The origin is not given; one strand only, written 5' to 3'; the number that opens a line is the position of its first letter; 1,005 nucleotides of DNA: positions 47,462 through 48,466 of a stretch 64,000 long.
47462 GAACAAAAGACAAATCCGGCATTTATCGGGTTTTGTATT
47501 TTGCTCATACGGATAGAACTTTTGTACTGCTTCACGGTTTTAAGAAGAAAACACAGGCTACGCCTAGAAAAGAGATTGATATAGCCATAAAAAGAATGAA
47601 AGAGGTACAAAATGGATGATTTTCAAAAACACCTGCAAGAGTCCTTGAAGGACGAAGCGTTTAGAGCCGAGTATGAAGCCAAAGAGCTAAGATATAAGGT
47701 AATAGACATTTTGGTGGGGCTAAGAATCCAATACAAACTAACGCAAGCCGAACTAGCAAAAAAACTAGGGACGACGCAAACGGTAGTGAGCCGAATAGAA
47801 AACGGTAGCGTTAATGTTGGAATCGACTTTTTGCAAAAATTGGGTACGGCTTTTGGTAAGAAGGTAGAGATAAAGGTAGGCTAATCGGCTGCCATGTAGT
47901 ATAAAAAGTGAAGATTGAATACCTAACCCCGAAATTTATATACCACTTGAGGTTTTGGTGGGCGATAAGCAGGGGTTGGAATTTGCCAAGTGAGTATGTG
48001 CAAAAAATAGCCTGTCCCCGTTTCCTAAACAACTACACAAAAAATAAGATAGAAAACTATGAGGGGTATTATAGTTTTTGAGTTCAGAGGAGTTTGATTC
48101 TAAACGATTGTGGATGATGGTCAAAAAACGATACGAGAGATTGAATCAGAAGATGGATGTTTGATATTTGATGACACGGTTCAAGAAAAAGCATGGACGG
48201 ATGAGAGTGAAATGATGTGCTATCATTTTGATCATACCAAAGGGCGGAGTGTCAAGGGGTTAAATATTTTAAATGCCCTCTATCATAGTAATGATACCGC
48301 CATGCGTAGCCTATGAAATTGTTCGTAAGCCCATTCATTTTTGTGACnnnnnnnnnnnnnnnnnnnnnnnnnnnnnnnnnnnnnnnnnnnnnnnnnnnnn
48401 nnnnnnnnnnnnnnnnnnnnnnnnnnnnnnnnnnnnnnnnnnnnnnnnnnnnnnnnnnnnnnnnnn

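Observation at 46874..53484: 6.1 kb R-M/TA island bounded by perfect 242-bp direct repeats that duplicate the 3' end of a histidine kinase gene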

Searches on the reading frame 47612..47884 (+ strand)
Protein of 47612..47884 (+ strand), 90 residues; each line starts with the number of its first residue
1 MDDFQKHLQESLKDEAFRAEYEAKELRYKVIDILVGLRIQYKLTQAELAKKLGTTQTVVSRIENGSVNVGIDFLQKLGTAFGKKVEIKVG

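Call 7: search_protein_families(library=pfam, proteins=[window:47612-47884:+], max_evalue=0.01)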
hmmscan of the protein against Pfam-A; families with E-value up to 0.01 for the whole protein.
window:47612-47884:+ (90 aa): 7 families
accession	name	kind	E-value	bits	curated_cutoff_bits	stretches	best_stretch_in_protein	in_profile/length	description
PF01381.28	HTH_3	-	5.8e-13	49.1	23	1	37-85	4-52/55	Helix-turn-helix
PF13744.12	HTH_37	-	1.8e-07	31.3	27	1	20-89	9-79/80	Helix-turn-helix domain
PF13560.12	HTH_31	-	5.8e-07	30.2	27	1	37-82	9-55/64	Helix-turn-helix domain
PF12844.13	HTH_19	-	5.8e-05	23.3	30.2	1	37-77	7-47/64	Helix-turn-helix domain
PF13443.12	HTH_26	-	0.00047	20.8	22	1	38-82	6-51/63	Cro/C1-type HTH DNA-binding domain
PF13545.12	HTH_Crp_2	-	0.0016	18.8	27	1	38-62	18-42/70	Crp-like helix-turn-helix domain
PF04545.22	Sigma70_r4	-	0.0025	17.7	24.1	1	37-64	15-42/50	Sigma-70, region 4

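Call 22: search_protein_families(library=ncbifam, proteins=[window:47612-47884:+], max_evalue=0.1)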
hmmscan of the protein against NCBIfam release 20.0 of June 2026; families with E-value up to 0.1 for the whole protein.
window:47612-47884:+ (90 aa): 28 families (the best 25 are shown)
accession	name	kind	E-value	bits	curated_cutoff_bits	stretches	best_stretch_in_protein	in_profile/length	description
TIGR03070.1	couple_hipB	subfamily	1.6e-10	40.8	71.65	1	34-82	7-55/58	type II toxin-antitoxin system Y4mF family antitoxin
NF047948.1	male_kill_WMK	equivalog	6e-06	25.9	300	1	26-80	2-56/300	WO male-killing family protein Wmk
NF007271.0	PRK09726.1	equivalog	1.3e-05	25.1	79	1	35-76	18-59/88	type II toxin-antitoxin system antitoxin HipB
NF041951.1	phage_RstR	subfamily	1.4e-05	25.3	80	1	32-81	5-54/108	RstR family transcriptional repressor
TIGR03830.1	CxxCG_CxxCG_HTH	subfamily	3.1e-05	23.8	61.8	1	32-68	69-104/127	type II TA system antitoxin MqsA family protein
NF004471.0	PRK05803.1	subfamily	4.2e-05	22.9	252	1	7-67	160-221/235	RNA polymerase sporulation sigma factor SigK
TIGR00270.2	TIGR00270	equivalog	0.00021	21.1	110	1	38-82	84-128/159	multiprotein bridging factor aMBF1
NF041575.1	antitoxPezA_Strep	equivalog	0.00027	20.9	290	1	36-81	8-53/158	type II toxin-antitoxin system antitoxin PezA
TIGR02846.1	spore_sigmaK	equivalog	0.00031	20.4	298.65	1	10-67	161-219/227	RNA polymerase sporulation sigma factor SigK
TIGR02607.1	antidote_HigA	equivalog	0.0005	19.8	47.7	1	42-86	20-64/81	HigA family addiction module antitoxin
NF007408.0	PRK09943.1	equivalog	0.001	18.7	211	1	34-82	12-60/185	HTH-type transcriptional regulator PuuR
NF058600.1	TransRegSco1979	equivalog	0.0013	17.8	350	1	34-84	13-63/280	Sco1979 family transcriptional regulator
NF006015.0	PRK08154.1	subfamily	0.0021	17.2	204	1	17-86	18-87/314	anaerobic benzoate catabolism transcriptional regulator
TIGR02980.1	SigBFG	subfamily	0.0025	17.5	234.35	1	35-66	187-218/227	SigB/SigF/SigG family RNA polymerase sigma factor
NF004052.0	PRK05572.1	subfamily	0.0045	16.5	311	1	33-64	209-240/252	SigF/SigG family RNA polymerase sporulation sigma factor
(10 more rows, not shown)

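Call 61: search_protein_families(library=padloc, proteins=[window:47612-47884:+], max_evalue=0.001)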
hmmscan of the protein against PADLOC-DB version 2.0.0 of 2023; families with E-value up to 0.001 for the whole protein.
window:47612-47884:+ (90 aa): 7 families
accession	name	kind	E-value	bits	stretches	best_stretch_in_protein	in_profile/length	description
PDLC02926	HTH_VI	-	8.4e-11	40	1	36-85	8-57/92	-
PDLC03665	Control_protein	-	3.7e-06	25.1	1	38-82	17-62/77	control protein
PDLC03952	RmrA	-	0.00013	19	1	26-83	19-76/395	-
PDLC04142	capH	-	0.00014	20.9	1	37-86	14-63/103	capH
PDLC03954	RmrA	-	0.00074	16.5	1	36-81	17-62/380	-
PDLC04762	PDC-M64C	-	0.00079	17.5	1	25-83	23-81/97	-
PDLC03951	RmrA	-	0.00093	16.3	0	34-83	13-62/400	-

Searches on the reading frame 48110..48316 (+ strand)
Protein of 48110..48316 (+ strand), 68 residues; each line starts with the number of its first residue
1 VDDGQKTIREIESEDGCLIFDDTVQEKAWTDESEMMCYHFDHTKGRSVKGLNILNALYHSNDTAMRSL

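Call 7: search_protein_families(library=pfam, proteins=[window:48110-48316:+], max_evalue=0.01)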
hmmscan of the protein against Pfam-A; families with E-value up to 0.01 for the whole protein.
window:48110-48316:+ (68 aa): 0 families

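Call 22: search_protein_families(library=ncbifam, proteins=[window:48110-48316:+], max_evalue=0.1)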
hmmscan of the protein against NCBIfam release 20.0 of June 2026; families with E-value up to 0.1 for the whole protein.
window:48110-48316:+ (68 aa): 3 families
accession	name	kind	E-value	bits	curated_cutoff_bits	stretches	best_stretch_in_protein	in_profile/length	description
NF049921.1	transpos_IS701_2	equivalog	1.7e-16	60.6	250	1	7-62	54-106/318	IS701 family transposase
NF049925.1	transpos_IS4_4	equivalog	1.1e-07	31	250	1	12-58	99-145/449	IS4 family transposase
NF033540.2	transpos_IS701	equivalog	0.0089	15.4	150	1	8-63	75-129/363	IS701 family transposase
